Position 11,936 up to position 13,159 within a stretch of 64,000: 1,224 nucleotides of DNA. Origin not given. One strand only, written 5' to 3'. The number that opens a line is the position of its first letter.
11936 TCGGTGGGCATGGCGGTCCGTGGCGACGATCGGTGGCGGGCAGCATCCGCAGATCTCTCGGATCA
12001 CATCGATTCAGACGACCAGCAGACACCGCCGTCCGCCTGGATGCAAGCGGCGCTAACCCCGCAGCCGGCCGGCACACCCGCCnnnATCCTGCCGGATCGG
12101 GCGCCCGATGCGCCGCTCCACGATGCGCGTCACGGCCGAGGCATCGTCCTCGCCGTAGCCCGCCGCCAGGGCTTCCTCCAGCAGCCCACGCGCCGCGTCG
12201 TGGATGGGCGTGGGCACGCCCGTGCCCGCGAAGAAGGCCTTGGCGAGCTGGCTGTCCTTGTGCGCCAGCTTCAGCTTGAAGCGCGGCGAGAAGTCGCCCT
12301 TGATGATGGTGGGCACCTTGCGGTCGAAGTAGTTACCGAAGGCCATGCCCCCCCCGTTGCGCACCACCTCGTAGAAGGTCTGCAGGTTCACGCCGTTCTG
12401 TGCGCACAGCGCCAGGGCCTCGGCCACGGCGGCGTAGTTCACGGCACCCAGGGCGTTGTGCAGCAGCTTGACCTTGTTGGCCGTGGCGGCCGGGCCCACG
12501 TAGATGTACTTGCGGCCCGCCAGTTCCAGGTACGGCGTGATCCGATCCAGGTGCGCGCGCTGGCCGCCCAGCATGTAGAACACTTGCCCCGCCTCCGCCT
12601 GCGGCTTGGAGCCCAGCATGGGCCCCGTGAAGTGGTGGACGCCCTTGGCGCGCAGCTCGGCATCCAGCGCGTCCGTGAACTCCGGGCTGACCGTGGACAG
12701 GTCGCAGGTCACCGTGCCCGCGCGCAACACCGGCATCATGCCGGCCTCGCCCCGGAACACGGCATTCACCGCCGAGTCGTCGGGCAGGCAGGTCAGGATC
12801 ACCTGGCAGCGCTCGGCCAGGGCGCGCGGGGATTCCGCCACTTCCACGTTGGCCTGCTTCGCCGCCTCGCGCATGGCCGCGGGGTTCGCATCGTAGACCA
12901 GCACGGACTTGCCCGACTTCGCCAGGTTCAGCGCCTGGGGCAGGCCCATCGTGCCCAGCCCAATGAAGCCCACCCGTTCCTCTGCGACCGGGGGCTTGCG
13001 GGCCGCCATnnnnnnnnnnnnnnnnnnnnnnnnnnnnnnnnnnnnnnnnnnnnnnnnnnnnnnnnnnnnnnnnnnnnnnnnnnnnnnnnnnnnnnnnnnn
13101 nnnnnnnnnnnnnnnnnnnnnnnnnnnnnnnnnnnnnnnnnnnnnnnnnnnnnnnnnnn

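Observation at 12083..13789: Histone-H1-like K/A/P tandem-repeat domain fused to a HIBADH-type dehydrogenase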

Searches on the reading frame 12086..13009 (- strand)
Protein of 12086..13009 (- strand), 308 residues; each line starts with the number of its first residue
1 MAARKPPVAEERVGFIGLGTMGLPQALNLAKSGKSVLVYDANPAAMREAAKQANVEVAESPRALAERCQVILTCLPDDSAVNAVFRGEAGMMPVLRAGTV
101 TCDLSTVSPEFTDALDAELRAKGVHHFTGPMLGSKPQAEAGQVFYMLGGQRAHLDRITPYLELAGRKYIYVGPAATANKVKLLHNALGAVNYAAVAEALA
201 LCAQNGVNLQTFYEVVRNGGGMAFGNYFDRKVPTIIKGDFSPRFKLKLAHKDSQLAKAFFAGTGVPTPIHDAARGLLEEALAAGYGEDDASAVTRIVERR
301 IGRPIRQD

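Call 21: find_related_loci(query=A2, collection=genome_contigs, flank=6000)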
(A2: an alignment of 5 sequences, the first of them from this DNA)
Query A2 (300 aa) in genome_contigs; peptide patterns used: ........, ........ (x = any residue, [..] = any of these).
598 stretches matched a pattern (row limit reached: there are more); 568 encode a relative of the query (tblastn E <= 1e-3); the best 80 are kept; 80 distinct loci.
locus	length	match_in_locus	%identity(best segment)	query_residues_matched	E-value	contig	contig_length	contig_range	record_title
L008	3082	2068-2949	53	2-295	3e-93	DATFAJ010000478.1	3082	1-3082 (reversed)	MAG TPA_asm: Candidatus Methylomirabilota bacterium isolate SMAG_U8498 k141_90366, whole genome shotgun sequence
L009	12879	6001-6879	51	3-295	7e-91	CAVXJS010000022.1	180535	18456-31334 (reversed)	MAG: uncultured Candidatus Rokubacteria bacterium isolate MFD05567.bin.2.266 genome assembly, contig: contig_87038, whol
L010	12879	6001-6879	51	3-295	5e-90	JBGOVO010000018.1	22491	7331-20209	MAG: Candidatus Methylomirabilia bacterium isolate OBJ_0618_7090110_113 k141_6336367_length_22491_cov_42.2624, whole gen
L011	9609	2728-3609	49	2-295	3e-87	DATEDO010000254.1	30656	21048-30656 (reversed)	MAG TPA_asm: Candidatus Methylomirabilota bacterium isolate SMAG_U8709 k141_877751, whole genome shotgun sequence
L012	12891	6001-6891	48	3-299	3e-84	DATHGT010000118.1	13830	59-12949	MAG TPA_asm: Candidatus Acidoferrum sp. isolate SMAG_U12481 k141_7376, whole genome shotgun sequence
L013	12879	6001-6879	38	5-298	3e-58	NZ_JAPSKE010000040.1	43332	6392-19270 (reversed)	MAG: Paenibacillus sp. isolate RH52_bin.008 NODE_522_length_43332_cov_5.054832, whole genome shotgun sequence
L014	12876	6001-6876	36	3-297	7e-56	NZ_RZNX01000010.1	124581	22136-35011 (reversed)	Paenibacillus zeisoli strain 3-5-3 Scaffold10, whole genome shotgun sequence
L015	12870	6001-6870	37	5-297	2e-55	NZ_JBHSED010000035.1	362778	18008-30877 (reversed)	Cohnella boryungensis strain CCUG 59598 velvet_auto_127_35, whole genome shotgun sequence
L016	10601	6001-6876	36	3-297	9e-55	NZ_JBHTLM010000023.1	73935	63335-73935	Paenibacillus puldeungensis strain CCUG 59189 GCM70027388_41, whole genome shotgun sequence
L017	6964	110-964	36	3-290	3e-54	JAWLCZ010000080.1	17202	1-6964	MAG: Paenibacillaceae bacterium isolate 15dZY3.bin.76 NODE_3641_length_17202_cov_3.751155, whole genome shotgun sequence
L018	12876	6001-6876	36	3-297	3e-54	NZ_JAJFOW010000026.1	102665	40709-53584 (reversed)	Cohnella sp. REN36 Scaffold26, whole genome shotgun sequence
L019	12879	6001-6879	37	3-298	6e-54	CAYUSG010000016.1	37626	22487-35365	MAG TPA_asm: uncultured Paenibacillaceae bacterium isolate SRP144015_co1_20 genome assembly, contig: NODE_577_length_376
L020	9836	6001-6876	35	3-297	1e-53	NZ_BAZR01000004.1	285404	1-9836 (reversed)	Paenibacillus sp. JCM 10914, whole genome shotgun sequence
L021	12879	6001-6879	34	3-298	3e-53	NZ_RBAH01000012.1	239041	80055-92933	Paenibacillus ginsengarvi strain KCTC 13059 NODE_12_length_239041_cov_37.201616, whole genome shotgun sequence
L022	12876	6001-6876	36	3-297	4e-53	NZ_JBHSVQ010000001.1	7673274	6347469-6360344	Paenibacillus rhizoplanae strain CCM 8725 contig_1_pilon, whole genome shotgun sequence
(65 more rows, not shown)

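Call 27: search_solved_structures(query=window:12086-12988:-, max_evalue=1e-10, show_alignments=2)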
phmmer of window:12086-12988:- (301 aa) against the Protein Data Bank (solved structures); distinct sequences matched with E-value up to 1e-10: 27.
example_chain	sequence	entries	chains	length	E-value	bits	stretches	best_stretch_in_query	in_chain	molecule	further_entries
1vpd_A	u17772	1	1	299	1.4e-48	168.7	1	5-291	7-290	TARTRONATE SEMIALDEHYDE REDUCTASE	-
3cky_A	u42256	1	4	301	4.8e-44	153.9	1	5-295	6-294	2-hydroxymethyl glutarate dehydrogenase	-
9k2j_A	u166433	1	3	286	6.2e-39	137.1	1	5-291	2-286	3-hydroxyisobutyrate dehydrogenase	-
6sm7_A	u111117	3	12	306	8.3e-38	133.4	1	6-291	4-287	3-sulfolactaldehyde reductase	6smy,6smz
5je8_A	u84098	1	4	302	3.6e-35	124.8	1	4-292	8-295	3-hydroxyisobutyrate dehydrogenase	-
3w6u_A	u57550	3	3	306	7e-35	123.8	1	4-269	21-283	6-phosphogluconate dehydrogenase, NAD-binding protein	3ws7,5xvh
3pef_A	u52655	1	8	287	8.1e-35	123.6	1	4-292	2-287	6-phosphogluconate dehydrogenase, NAD-binding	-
3doj_A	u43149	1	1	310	3.6e-34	121.5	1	5-290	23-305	Dehydrogenase-like protein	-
3w6z_A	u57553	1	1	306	4.7e-34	121.1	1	4-269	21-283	6-phosphogluconate dehydrogenase, NAD-binding protein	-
1wp4_A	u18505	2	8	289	3.6e-33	118.2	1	4-296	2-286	3-hydroxyisobutyrate dehydrogenase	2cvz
3obb_A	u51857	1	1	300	2.7e-31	112.1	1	5-291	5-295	Probable 3-hydroxyisobutyrate dehydrogenase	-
3g0o_A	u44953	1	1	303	3e-31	111.9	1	5-290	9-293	3-hydroxyisobutyrate dehydrogenase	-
3q3c_A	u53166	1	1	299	3.3e-31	111.8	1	5-291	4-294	Probable 3-hydroxyisobutyrate dehydrogenase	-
2uyy_A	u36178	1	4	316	1e-30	110.2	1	3-288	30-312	N-PAC PROTEIN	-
3pdu_A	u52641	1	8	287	5.8e-30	107.7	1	6-291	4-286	3-hydroxyisobutyrate dehydrogenase family protein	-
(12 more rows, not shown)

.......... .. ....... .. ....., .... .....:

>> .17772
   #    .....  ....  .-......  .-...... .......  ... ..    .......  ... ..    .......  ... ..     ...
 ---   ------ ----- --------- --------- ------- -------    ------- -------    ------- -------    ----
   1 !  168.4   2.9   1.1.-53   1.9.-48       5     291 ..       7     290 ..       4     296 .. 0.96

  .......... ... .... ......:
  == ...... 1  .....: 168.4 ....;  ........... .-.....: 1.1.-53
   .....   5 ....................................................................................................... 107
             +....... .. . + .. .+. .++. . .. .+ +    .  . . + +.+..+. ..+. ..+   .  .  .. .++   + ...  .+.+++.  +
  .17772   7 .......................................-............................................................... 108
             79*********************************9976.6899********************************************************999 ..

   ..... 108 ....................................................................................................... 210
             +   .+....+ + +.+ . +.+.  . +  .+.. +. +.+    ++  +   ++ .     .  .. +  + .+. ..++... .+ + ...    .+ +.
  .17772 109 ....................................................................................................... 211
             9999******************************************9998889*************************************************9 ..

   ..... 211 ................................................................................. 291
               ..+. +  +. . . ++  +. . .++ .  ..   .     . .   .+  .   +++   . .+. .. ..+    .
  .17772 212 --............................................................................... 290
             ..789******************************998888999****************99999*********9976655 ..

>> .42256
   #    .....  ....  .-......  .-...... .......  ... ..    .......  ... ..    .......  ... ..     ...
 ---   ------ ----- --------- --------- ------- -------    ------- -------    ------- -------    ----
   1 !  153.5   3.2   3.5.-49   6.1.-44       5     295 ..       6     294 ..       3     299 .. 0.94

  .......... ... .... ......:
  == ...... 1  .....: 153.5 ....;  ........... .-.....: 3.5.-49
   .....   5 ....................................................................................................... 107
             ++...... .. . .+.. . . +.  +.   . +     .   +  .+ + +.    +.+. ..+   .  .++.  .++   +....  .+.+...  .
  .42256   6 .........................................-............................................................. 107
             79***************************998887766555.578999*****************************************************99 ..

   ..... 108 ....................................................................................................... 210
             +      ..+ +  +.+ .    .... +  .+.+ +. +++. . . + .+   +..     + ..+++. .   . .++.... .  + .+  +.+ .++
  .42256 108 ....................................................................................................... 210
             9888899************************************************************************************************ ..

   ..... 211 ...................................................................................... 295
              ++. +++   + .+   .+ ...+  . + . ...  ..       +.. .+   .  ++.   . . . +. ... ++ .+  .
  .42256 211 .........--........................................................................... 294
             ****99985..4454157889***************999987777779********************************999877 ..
